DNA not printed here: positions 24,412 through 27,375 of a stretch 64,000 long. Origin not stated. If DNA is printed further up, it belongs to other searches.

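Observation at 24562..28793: KaiC-like double-domain ATPase translationally coupled to a large secreted metzincin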

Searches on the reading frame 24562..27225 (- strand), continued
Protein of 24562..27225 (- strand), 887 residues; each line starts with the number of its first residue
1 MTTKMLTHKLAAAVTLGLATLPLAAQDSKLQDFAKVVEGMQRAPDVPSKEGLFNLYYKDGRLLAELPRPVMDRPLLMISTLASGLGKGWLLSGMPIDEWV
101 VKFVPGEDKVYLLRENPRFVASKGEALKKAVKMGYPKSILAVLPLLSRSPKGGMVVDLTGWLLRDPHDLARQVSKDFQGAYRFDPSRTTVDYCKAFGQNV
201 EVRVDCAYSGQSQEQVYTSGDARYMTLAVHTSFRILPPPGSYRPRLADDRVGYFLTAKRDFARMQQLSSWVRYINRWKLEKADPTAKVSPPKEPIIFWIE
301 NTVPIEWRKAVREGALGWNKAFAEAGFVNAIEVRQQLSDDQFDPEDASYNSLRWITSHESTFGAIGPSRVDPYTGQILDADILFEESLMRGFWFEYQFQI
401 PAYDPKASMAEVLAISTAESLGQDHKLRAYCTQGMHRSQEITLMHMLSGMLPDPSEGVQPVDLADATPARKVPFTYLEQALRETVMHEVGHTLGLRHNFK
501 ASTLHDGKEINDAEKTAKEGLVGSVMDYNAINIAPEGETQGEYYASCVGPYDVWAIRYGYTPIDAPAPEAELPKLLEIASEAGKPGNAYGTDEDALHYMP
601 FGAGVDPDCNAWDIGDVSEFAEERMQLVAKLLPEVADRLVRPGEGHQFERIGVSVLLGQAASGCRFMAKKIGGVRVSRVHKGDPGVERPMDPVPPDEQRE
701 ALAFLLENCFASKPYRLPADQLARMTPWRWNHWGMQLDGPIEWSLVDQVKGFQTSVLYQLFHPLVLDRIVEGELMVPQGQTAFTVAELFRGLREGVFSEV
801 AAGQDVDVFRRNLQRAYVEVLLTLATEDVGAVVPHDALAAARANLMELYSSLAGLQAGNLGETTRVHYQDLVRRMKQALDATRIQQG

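Call 23: find_encoding_contigs(protein=P0123, flank=6000, max_places=1)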
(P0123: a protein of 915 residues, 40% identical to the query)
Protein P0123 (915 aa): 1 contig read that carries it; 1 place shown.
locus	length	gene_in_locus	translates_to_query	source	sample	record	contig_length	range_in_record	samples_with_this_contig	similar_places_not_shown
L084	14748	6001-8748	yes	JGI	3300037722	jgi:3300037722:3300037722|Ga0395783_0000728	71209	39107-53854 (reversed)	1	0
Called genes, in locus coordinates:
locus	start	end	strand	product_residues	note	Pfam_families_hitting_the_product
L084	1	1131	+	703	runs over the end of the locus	PF02922:CBM_48 (weak), PF00128:Alpha-amylase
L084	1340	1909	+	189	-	-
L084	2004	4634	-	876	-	PF11412:DsbD_N (faint), PF02683:DsbD_TM, PF13098:Thioredoxin_2, PF13899:Thioredoxin_7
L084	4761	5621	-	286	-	PF01636:APH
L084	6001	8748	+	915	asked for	PF17162:DUF5118 (weak), PF17148:DUF5117, PF16313:DUF4953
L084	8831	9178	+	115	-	PF00543:P-II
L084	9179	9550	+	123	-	PF00072:Response_reg (weak)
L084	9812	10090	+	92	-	-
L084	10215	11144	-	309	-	-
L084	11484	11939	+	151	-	-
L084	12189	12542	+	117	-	PF01740:STAS, PF13466:STAS_2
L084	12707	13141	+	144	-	PF13581:HATPase_c_2, PF02518:HATPase_c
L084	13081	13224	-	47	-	-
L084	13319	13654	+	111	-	-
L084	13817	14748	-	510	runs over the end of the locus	PF00370:FGGY_N, PF02782:FGGY_C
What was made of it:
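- The 40%-identical relative P0123 has unrelated neighbours (call 23).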

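Call 38: search_solved_structures(query=window:24562-27225:-, max_evalue=0.01)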
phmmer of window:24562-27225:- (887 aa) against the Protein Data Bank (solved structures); distinct sequences matched with E-value up to 0.01: 1.
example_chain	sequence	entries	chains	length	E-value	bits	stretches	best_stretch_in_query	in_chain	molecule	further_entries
4l63_A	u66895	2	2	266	0.0061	17.8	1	465-502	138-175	ECXA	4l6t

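Call 49: find_related_loci(query=A2, collection=metagenome_contigs, flank=5000)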
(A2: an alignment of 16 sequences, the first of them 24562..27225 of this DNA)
Query A2 (887 aa) in metagenome_contigs; peptide patterns used: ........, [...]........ (x = any residue, [..] = any of these).
600 stretches matched a pattern (row limit reached: there are more); 597 encode a relative of the query (tblastn E <= 1e-3); the best 80 are kept; 80 distinct loci.
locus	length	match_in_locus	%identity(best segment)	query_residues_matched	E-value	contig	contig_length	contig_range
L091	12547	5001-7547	39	24-881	0e+0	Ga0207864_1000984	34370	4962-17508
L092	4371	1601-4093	38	50-881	0e+0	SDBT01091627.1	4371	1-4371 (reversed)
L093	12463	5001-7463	38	45-880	0e+0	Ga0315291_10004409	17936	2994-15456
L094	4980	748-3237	39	45-881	0e+0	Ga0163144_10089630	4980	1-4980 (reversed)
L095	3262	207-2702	39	45-884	0e+0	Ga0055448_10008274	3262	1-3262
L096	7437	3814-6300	39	45-882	9e-176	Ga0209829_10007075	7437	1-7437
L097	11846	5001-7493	39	45-884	3e-175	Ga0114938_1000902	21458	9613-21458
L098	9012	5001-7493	39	45-882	6e-175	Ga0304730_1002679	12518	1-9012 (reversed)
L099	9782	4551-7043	39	45-882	9e-174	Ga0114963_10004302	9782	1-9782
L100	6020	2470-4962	39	45-882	3e-176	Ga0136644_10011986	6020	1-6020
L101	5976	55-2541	39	45-882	9e-176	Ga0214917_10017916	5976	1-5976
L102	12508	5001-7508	38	32-881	1e-172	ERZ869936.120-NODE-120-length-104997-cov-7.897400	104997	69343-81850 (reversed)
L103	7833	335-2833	39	50-881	3e-172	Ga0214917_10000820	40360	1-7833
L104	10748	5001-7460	38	26-881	8e-172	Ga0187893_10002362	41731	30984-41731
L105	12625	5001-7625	37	29-882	2e-170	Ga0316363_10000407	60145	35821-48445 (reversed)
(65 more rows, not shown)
